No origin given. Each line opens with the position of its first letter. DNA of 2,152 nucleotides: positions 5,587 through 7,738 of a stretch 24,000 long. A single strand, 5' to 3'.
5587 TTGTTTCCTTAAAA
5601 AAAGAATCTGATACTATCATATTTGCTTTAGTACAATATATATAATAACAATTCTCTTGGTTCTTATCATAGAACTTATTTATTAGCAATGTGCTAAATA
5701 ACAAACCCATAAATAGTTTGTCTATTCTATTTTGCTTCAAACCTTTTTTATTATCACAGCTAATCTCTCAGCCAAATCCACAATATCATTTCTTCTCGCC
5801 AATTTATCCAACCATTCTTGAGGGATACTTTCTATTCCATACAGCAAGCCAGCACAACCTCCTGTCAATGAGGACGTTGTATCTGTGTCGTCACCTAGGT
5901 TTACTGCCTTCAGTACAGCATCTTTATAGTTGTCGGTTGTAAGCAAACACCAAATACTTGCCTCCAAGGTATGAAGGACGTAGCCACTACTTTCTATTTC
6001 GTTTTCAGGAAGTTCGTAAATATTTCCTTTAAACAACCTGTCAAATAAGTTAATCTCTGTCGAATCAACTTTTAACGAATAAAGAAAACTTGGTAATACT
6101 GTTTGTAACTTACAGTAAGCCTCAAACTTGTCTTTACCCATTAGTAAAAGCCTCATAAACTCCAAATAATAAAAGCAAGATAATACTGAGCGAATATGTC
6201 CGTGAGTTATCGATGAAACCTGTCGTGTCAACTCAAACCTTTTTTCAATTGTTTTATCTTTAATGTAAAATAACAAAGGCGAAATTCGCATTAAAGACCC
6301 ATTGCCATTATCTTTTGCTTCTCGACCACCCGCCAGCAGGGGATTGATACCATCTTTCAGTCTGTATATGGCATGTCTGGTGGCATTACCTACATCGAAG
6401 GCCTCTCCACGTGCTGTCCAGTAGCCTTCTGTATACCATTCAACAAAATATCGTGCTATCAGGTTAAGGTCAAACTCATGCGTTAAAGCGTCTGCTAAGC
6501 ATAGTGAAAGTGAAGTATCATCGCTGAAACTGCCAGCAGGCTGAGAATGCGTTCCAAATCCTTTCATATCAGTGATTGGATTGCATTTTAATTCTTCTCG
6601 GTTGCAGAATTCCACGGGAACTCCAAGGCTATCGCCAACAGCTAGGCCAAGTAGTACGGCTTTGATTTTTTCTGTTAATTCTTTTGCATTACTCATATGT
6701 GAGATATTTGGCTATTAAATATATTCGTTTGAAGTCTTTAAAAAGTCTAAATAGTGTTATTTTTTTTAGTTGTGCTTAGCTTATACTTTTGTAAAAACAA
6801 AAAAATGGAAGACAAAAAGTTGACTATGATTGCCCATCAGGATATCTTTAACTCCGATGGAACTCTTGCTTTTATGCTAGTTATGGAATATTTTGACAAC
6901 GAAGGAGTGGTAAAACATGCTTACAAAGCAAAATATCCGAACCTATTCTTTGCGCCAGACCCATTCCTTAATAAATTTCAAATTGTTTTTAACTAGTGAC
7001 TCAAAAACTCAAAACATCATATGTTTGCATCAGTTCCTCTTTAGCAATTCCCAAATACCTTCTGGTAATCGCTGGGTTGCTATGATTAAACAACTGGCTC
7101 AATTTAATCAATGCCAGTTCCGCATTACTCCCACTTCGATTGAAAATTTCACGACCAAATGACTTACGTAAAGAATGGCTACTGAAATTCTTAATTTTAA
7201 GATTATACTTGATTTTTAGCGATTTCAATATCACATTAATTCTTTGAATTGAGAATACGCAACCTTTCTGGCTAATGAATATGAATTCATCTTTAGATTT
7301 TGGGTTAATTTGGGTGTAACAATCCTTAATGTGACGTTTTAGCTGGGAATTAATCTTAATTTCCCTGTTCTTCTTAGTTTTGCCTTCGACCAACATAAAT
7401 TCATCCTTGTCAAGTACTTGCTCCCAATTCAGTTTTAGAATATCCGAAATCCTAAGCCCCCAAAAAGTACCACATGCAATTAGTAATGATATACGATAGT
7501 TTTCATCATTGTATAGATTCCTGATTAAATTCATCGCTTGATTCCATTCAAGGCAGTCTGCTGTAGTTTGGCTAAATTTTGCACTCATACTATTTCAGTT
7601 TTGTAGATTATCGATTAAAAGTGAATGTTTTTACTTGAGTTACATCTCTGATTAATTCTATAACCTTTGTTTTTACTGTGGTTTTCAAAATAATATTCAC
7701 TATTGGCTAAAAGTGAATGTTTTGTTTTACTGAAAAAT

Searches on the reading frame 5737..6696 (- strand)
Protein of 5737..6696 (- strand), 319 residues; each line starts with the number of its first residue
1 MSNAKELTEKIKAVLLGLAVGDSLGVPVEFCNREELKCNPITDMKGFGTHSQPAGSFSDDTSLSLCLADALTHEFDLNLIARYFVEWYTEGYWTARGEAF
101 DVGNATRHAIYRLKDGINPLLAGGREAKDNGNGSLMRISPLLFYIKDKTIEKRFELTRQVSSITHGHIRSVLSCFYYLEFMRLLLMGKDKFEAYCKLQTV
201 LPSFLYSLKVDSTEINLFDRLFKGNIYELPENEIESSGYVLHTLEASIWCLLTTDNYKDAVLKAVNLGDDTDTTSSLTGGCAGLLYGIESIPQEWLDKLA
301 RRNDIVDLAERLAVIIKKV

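Call 34: search_protein_families(library=pfam, proteins=[window:5737-6696:-], max_evalue=0.001)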
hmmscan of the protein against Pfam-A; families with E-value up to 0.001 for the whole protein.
window:5737-6696:- (319 aa): 1 family
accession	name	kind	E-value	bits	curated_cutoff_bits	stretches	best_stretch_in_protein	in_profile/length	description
PF03747.19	ADP_ribosyl_GH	-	1.5e-72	245.1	26.2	1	14-294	2-287/287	ADP-ribosylglycohydrolase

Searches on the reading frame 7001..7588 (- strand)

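Call 3: search_protein_families(library=padloc, proteins=[window:7001-7588:-], max_evalue=0.01)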
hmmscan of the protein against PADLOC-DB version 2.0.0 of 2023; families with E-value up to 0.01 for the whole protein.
window:7001-7588:- (195 aa): 0 families

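Call 4: search_protein_families(library=pfam, proteins=[window:7001-7588:-], max_evalue=0.01)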
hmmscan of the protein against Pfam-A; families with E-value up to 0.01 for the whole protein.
window:7001-7588:- (195 aa): 2 families
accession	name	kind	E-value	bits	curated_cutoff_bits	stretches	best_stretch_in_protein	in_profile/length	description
PF00589.27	Phage_integrase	-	1.2e-22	80.9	27.1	1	18-183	11-170/172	Phage integrase family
PF08747.16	BrxB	-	0.00099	19.6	26.8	0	70-126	29-87/124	BREX protein BrxB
